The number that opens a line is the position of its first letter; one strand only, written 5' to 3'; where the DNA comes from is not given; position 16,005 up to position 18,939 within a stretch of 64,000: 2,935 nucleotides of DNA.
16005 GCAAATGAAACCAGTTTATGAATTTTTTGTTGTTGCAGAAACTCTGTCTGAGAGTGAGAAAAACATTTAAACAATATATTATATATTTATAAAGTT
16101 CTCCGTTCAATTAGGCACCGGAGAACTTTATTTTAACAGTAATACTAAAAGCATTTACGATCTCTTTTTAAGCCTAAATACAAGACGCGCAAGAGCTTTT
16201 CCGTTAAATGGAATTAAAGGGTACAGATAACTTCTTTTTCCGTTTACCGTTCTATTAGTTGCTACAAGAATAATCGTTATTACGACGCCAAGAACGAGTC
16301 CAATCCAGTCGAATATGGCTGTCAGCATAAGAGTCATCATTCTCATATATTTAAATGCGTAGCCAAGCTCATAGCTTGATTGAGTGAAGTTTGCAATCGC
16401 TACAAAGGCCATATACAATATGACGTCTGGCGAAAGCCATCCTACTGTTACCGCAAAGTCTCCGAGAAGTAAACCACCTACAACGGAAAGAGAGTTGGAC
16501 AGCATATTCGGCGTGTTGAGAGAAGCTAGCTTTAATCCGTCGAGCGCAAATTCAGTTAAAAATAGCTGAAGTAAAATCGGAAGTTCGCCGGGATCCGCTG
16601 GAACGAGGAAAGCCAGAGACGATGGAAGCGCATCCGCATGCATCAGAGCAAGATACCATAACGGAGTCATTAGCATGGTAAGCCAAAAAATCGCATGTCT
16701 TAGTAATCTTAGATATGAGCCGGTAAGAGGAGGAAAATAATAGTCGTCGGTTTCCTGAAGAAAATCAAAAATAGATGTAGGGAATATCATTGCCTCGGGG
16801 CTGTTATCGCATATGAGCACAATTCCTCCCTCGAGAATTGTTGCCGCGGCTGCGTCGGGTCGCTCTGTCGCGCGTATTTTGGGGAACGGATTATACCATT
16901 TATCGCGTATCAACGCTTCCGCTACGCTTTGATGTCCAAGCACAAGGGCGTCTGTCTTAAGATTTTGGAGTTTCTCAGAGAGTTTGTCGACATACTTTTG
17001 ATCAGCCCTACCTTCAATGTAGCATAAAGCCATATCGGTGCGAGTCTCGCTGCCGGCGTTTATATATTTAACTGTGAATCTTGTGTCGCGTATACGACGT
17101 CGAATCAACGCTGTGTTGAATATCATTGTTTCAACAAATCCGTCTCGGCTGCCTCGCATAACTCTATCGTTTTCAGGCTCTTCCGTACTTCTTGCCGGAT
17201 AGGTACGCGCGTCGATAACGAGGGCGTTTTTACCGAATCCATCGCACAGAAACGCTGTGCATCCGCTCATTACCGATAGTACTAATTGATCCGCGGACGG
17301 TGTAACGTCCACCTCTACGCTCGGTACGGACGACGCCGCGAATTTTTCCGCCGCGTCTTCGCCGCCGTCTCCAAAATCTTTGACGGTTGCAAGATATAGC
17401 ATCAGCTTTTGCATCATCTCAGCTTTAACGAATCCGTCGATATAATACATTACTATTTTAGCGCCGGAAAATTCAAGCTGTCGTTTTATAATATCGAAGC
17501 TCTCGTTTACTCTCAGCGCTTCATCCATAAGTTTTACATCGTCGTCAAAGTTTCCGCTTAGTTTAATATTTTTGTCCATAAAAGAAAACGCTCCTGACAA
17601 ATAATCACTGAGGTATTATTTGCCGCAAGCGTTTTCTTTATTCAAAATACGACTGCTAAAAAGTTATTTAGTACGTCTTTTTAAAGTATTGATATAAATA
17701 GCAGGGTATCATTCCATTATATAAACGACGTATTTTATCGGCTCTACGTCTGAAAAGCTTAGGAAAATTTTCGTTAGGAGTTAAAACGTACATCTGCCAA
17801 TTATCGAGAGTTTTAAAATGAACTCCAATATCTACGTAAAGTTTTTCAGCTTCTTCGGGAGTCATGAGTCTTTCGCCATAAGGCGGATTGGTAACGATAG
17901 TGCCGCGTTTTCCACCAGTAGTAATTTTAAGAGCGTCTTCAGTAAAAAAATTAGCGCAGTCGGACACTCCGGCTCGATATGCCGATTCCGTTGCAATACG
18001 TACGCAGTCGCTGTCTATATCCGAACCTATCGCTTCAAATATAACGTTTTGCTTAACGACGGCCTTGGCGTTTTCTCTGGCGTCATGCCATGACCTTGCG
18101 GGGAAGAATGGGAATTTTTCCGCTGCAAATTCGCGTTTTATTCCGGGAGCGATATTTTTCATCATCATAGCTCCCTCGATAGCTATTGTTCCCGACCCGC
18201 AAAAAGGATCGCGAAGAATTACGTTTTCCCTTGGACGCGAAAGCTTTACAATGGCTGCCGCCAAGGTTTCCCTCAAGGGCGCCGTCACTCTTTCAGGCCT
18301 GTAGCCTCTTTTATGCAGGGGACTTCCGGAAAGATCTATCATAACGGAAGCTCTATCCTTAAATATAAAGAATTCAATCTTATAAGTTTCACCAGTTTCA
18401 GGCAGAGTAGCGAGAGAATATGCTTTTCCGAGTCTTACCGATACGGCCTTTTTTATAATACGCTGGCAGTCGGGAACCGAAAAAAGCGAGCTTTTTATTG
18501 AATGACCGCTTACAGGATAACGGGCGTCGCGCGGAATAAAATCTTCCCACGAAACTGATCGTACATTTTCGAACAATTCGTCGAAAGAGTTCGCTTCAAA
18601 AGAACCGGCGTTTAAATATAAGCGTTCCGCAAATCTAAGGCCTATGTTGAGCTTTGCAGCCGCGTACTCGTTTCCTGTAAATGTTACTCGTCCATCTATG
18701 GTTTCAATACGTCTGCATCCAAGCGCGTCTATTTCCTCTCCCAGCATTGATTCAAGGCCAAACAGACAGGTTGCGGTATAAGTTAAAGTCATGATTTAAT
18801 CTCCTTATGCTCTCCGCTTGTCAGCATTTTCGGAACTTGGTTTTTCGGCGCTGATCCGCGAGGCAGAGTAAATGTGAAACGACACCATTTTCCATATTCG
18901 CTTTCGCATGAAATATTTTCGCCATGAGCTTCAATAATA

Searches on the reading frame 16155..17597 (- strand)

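Call 8: search_protein_families(library=pfam, proteins=[window:16155-17597:-], max_evalue=0.001)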
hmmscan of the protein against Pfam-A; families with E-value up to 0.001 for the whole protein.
window:16155-17597:- (480 aa): 1 family
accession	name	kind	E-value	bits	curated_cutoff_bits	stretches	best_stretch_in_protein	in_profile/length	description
PF03323.18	GerA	-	5.8e-134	447.5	27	1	30-477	7-456/466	Bacillus/Clostridium GerA spore germination protein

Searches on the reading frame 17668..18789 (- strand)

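Call 8: search_protein_families(library=pfam, proteins=[window:17668-18789:-], max_evalue=0.001)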
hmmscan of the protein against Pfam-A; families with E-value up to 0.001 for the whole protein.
window:17668-18789:- (373 aa): 4 families
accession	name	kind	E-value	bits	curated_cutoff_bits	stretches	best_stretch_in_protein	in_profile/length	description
PF01170.24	UPF0020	-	1.8e-47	162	22.3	1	161-365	1-195/197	RMKL-like, methyltransferase domain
PF22020.1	RlmL_1st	-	3.1e-17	62.7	27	1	4-57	2-54/55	RlmL ferredoxin-like domain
PF02926.22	THUMP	-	9.3e-14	52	20.6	1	67-152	2-84/84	THUMP domain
PF01555.25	N6_N4_Mtase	-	0.00027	21.4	26.7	1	169-267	163-220/221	DNA methylase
